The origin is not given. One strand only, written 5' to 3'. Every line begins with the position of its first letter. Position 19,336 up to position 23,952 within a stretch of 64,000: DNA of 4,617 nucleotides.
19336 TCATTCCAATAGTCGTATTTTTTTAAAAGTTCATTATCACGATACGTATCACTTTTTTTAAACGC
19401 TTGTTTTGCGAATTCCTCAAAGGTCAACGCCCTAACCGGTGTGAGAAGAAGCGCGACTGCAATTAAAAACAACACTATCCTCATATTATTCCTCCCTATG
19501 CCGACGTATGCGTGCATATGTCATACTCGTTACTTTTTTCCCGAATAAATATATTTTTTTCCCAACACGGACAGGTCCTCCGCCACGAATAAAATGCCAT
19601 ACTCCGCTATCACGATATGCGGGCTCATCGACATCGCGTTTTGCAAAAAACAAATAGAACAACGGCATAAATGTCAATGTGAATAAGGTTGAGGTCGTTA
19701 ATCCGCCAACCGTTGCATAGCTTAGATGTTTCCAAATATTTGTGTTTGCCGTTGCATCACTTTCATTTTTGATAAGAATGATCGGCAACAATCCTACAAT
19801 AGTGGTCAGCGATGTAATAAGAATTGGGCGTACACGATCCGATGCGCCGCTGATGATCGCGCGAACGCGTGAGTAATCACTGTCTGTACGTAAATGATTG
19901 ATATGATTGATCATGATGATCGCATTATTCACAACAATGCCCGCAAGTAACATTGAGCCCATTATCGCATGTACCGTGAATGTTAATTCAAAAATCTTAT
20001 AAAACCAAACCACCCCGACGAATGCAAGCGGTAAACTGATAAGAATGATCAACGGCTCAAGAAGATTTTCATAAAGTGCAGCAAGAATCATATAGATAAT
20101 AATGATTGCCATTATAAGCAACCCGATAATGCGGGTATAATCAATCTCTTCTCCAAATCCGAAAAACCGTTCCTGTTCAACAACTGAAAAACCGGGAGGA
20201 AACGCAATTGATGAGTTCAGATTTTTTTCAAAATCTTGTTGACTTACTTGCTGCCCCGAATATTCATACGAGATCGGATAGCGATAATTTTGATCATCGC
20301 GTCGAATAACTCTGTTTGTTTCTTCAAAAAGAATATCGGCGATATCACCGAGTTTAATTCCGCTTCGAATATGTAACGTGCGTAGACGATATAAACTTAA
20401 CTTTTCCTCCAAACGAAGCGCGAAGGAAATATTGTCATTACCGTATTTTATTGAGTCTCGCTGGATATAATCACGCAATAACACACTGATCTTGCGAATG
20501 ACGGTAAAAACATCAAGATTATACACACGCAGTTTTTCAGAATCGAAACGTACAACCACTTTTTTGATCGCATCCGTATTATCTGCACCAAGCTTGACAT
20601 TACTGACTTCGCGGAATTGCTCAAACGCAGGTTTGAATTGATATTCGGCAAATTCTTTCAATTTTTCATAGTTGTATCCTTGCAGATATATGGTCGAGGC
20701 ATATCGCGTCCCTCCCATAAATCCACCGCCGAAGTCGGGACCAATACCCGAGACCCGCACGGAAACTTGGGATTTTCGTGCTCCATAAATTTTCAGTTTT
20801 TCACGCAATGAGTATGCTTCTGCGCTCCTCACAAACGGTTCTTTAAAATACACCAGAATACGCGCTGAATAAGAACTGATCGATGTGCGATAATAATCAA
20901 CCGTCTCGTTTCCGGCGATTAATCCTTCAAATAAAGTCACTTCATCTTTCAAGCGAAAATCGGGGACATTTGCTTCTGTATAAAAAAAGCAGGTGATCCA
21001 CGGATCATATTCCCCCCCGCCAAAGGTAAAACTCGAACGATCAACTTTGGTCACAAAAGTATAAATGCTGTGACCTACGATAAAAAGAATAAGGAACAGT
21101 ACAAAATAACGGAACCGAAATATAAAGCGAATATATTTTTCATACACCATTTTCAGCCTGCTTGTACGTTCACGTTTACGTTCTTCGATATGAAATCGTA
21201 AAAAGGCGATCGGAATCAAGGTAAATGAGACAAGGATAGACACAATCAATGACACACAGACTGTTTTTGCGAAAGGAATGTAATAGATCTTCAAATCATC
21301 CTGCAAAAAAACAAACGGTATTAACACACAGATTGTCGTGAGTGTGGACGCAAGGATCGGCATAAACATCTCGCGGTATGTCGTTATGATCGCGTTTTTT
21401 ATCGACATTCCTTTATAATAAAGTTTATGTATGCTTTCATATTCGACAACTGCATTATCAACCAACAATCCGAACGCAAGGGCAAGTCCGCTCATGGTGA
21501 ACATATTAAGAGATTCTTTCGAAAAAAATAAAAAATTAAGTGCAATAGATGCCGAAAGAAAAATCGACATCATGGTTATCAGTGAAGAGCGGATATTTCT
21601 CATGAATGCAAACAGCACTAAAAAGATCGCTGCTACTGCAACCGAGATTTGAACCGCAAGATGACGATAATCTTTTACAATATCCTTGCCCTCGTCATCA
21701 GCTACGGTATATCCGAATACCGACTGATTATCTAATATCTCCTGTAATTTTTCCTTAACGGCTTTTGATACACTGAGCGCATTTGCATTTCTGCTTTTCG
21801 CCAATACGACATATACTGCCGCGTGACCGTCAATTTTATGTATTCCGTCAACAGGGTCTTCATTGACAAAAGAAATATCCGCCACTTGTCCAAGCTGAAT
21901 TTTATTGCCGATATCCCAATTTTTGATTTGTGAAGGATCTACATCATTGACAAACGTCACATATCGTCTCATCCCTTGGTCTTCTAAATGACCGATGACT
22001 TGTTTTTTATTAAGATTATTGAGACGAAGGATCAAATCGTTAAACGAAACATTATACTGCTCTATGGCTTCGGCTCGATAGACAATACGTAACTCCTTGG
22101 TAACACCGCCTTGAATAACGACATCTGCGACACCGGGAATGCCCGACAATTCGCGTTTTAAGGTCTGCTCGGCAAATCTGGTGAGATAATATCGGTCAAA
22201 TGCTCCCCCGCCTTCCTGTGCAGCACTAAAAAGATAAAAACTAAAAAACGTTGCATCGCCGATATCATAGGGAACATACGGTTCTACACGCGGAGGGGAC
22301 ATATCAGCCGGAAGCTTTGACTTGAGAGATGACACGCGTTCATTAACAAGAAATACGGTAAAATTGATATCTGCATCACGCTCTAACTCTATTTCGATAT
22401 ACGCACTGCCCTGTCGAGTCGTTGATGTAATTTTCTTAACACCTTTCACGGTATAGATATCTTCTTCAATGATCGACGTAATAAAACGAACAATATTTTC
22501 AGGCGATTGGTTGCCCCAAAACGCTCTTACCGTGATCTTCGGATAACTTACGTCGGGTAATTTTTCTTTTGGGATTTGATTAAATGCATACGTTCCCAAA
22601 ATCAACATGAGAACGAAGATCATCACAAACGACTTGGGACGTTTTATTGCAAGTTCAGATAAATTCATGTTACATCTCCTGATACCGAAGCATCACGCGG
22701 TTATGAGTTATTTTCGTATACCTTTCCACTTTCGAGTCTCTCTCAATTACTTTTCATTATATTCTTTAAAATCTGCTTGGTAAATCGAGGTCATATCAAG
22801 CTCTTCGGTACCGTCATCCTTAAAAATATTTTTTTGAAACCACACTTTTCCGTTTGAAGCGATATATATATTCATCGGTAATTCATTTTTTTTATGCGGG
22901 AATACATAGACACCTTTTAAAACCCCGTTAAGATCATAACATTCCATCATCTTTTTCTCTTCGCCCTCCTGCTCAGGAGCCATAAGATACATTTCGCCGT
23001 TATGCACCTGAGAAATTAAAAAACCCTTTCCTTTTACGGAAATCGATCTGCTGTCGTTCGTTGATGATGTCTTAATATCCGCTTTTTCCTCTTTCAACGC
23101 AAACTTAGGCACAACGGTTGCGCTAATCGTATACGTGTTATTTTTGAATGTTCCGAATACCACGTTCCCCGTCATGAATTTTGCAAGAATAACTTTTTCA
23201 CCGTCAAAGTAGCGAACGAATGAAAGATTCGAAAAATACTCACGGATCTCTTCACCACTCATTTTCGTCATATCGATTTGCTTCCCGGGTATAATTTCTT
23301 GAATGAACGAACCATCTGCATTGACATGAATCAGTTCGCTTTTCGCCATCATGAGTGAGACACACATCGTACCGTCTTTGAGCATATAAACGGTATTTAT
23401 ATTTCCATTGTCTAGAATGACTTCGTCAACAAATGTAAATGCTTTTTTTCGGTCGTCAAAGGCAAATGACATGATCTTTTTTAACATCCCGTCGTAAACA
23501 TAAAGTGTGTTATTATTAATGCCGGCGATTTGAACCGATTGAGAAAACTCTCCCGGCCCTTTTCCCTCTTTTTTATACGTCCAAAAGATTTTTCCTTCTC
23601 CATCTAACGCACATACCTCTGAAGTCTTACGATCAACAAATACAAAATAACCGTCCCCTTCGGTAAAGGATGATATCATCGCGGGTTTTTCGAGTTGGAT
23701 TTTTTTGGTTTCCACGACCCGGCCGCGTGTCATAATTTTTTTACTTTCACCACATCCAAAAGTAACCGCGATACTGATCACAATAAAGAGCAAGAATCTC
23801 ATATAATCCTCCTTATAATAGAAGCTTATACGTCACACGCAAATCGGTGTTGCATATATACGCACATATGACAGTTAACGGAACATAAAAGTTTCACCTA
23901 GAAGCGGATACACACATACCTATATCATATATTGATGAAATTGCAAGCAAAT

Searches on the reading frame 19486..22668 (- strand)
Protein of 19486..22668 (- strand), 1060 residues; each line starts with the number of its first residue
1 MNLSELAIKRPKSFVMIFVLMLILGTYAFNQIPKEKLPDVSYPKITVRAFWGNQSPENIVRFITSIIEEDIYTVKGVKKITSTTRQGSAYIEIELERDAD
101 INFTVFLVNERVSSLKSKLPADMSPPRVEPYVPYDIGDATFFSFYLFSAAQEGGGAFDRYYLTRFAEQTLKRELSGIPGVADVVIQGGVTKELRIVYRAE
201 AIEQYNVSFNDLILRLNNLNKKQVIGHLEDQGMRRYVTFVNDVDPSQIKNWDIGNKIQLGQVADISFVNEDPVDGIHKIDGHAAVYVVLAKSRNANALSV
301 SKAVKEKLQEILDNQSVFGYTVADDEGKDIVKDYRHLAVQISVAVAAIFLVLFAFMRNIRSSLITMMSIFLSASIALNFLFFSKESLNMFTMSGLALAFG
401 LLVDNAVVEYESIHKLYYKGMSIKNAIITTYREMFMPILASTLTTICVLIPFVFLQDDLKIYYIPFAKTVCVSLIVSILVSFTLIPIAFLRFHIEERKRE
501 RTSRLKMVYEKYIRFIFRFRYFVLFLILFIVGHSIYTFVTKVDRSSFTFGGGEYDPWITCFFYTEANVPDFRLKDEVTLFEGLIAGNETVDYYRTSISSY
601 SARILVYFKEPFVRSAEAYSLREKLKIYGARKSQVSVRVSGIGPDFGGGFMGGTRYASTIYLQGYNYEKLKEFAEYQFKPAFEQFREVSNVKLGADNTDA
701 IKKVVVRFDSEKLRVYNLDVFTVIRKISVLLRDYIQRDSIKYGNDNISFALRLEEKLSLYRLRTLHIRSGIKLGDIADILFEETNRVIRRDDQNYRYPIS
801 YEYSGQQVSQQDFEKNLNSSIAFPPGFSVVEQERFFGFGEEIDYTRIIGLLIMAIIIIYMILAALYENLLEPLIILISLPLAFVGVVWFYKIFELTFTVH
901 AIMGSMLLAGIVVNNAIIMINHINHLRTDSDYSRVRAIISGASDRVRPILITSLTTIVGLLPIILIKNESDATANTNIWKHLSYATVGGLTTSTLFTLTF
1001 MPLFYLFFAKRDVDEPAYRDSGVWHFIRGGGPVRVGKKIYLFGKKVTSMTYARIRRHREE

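Call 18: search_protein_families(library=pfam, proteins=[window:19486-22668:-], max_evalue=0.001)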
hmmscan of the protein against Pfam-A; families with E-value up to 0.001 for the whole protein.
window:19486-22668:- (1060 aa): 2 families
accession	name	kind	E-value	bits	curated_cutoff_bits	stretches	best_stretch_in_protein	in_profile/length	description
PF00873.25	ACR_tran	-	3.1e-139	465.9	28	2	4-539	2-546/1021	AcrB/AcrD/AcrF family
PF03176.21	MMPL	-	6.8e-12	45.4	20.5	1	275-486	79-296/333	MMPL family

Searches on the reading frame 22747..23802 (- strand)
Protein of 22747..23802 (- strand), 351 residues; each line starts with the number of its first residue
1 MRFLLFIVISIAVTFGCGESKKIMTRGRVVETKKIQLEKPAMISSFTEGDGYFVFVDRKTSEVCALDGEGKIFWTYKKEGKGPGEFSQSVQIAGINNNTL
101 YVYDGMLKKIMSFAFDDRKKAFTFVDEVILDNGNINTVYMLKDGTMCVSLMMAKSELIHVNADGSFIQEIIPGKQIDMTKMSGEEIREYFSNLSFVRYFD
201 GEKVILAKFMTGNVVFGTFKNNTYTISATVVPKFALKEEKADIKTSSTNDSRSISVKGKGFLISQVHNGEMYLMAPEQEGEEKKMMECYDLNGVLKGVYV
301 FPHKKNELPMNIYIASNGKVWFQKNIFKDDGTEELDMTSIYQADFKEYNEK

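Call 18: search_protein_families(library=pfam, proteins=[window:22747-23802:-], max_evalue=0.001)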
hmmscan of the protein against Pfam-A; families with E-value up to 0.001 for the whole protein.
window:22747-23802:- (351 aa): 2 families
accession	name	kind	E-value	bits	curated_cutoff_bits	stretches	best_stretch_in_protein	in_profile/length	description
PF15869.11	TolB_like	-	1.8e-06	27.9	29.2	1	77-300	57-283/296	TolB-like 6-blade propeller-like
PF17170.10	DUF5128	-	1.8e-05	24.5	22.9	1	52-201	56-207/321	6-bladed beta-propeller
